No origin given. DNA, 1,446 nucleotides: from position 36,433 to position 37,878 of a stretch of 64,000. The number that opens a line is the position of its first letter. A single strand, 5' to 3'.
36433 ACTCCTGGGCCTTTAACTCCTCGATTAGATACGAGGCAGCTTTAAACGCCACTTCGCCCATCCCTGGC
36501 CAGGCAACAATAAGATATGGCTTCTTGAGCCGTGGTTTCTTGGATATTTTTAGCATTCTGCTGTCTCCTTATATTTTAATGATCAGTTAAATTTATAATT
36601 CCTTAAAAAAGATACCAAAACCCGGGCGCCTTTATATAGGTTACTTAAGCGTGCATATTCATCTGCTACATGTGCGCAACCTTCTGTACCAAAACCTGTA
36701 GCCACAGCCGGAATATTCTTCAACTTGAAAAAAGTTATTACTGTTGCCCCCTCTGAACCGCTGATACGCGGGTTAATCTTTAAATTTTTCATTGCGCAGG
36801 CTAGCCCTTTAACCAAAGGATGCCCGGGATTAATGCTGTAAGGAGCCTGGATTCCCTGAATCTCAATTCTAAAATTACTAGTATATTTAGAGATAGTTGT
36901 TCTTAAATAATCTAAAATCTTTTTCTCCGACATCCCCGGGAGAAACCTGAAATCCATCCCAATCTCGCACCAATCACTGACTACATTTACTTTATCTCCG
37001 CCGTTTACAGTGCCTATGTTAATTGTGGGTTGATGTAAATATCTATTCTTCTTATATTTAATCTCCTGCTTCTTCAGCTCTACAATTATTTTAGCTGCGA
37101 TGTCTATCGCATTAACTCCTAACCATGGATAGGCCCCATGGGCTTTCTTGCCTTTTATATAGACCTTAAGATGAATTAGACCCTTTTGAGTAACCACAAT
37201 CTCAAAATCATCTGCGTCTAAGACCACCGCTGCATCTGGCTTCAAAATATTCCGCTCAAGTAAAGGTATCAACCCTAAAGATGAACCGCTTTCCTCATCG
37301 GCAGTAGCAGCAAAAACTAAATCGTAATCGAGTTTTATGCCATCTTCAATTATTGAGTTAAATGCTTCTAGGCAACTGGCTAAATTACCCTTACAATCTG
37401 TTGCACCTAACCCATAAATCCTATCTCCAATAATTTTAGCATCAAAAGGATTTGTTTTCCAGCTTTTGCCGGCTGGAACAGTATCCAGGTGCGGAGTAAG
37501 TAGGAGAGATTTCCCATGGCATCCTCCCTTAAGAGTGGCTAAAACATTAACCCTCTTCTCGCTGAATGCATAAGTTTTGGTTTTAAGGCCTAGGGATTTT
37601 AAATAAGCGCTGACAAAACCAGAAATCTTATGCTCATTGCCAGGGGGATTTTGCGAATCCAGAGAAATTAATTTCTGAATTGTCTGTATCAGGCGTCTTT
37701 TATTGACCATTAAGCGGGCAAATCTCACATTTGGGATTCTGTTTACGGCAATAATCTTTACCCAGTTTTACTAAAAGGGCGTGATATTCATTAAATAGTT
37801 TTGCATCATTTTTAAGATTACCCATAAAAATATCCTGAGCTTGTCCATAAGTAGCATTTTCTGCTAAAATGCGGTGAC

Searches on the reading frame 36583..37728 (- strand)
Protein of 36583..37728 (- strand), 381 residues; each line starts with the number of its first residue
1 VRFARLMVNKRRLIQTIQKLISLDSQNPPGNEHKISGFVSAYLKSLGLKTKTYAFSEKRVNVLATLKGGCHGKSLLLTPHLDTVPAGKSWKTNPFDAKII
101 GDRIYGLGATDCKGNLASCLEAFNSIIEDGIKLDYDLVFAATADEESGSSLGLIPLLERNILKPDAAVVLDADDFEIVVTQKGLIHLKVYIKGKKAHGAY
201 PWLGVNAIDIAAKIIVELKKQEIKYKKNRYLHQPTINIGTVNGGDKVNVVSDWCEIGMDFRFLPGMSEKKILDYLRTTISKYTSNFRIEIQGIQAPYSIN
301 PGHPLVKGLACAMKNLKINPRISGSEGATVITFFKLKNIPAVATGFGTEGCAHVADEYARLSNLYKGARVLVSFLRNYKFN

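Call 3: search_protein_families(library=pfam, proteins=[window:36583-37728:-], max_evalue=0.01)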
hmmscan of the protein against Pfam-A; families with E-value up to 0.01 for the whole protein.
window:36583-37728:- (381 aa): 3 families
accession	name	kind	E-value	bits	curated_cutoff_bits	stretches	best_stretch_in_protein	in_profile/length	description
PF01546.33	Peptidase_M20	-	9.9e-31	107.7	24.6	1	77-376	2-205/206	Peptidase family M20/M25/M40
PF07687.19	M20_dimer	-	7.9e-24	84.1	21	1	180-282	2-102/107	Peptidase dimerisation domain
PF04389.22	Peptidase_M28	-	1.1e-06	28.9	21.3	1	61-148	1-69/193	Peptidase family M28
